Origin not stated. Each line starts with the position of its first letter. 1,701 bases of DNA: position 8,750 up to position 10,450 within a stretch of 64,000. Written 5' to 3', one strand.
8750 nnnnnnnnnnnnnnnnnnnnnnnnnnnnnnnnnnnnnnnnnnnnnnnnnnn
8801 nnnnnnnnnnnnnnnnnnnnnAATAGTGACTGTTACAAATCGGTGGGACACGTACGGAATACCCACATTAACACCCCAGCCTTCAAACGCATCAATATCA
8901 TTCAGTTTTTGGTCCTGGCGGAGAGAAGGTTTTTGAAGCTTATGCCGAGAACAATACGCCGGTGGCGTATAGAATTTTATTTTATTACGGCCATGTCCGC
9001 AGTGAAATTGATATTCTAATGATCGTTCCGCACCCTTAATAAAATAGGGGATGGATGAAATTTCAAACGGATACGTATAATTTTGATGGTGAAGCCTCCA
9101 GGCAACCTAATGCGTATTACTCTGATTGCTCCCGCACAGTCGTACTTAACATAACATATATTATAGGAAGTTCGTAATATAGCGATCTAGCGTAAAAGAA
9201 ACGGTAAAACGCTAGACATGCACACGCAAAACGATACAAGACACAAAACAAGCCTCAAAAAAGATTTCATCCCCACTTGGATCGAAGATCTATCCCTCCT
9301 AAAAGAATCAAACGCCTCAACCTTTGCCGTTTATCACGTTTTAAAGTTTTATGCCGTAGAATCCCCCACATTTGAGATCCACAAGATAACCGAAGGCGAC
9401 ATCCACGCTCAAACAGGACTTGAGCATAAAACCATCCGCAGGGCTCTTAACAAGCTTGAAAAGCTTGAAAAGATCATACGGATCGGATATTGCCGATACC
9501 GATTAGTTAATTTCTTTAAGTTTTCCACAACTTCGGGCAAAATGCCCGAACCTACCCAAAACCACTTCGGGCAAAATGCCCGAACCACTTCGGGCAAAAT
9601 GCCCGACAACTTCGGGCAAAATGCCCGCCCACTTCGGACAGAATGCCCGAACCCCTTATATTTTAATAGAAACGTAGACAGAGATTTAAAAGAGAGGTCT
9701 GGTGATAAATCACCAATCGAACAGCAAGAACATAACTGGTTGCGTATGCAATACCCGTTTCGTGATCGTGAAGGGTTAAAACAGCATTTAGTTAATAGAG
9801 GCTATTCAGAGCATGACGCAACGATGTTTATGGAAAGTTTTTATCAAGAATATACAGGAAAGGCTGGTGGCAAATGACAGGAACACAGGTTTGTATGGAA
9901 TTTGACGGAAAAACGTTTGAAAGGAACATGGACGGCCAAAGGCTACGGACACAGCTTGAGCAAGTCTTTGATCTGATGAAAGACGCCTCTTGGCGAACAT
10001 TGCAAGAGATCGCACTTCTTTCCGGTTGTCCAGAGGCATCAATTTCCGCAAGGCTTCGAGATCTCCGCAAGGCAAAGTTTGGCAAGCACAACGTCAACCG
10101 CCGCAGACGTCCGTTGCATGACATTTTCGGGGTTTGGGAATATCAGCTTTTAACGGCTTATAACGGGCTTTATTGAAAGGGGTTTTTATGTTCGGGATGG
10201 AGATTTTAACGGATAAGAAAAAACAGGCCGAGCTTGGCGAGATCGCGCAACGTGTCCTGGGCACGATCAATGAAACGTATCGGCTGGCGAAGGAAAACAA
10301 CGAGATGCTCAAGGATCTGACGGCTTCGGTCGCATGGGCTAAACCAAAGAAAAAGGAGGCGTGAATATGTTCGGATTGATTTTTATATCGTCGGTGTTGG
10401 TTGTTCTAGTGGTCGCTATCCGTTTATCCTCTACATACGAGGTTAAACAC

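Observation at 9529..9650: Five ~22-bp-spaced palindromic iterons inside the initiator gene (lambda O-style origin)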

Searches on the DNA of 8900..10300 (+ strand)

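Call 82: search_rna_families(source=window, start=8900, end=10300, threshold=evalue, max_evalue=1)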
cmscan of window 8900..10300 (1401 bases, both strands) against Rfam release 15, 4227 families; matches with E-value up to 1: 2.
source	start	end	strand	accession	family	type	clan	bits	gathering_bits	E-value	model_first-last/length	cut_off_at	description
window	9540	9629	-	RF02233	sX14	Gene; sRNA;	-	21.9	80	0.19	1-92/92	no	Xanthomonas sRNA sX14/Xoo3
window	9603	9662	-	RF00688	MIR394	Gene; miRNA;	-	20.2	60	0.49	1-109/109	no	MIR394 microRNA precursor family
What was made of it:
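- There is no Rfam match above noise (call 82).
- Tried and rejected: Rfam gave only noise (call 82).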

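Call 110: search_dna_similar(query=window:9500-9720:+, collection=plasmids, mode=distant, max_evalue=0.01, max_rows=10)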
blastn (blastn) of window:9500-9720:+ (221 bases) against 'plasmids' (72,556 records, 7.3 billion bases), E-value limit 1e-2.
No match.

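Call 111: search_dna_similar(query=window:9500-9720:+, collection=phages, mode=distant, max_evalue=0.01, max_rows=10)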
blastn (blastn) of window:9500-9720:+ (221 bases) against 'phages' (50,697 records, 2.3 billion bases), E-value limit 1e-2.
No match.

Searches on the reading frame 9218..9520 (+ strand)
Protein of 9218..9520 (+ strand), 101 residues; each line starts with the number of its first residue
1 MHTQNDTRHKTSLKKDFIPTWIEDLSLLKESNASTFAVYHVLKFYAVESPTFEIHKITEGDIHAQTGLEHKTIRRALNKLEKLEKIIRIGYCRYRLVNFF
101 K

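Call 26: search_protein_families(library=phrogs, proteins=[window:9218-9520:+], max_evalue=0.1)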
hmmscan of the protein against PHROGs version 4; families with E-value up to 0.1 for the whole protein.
window:9218-9520:+ (101 aa): 8 families
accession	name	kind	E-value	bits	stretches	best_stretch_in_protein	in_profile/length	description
phrog_1835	-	DNA, RNA and nucleotide metabolism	0.00053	20.4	1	7-90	38-101/301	HTH DNA binding protein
phrog_270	-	DNA, RNA and nucleotide metabolism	0.0047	17.3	1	18-88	35-99/383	replication initiation protein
phrog_5978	-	unknown function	0.011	15.9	1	45-88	300-343/364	-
phrog_678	-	DNA, RNA and nucleotide metabolism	0.014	16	1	54-90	83-119/346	replication initiation O-like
phrog_142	-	moron, auxiliary metabolic gene and host takeover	0.02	16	1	56-92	26-62/116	Ren-like exclusion protein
phrog_345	-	DNA, RNA and nucleotide metabolism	0.034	14.8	1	49-88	60-99/297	replication initiation O-like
phrog_8102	-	DNA, RNA and nucleotide metabolism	0.053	13.6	1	36-85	37-87/337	replication initiation protein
phrog_428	-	DNA, RNA and nucleotide metabolism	0.095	12.8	1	60-88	131-159/455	replication initiation protein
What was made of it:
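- On Lambda O / oriλ family: O-like PHROG hits are at E = 0.014-0.034 (call 26).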
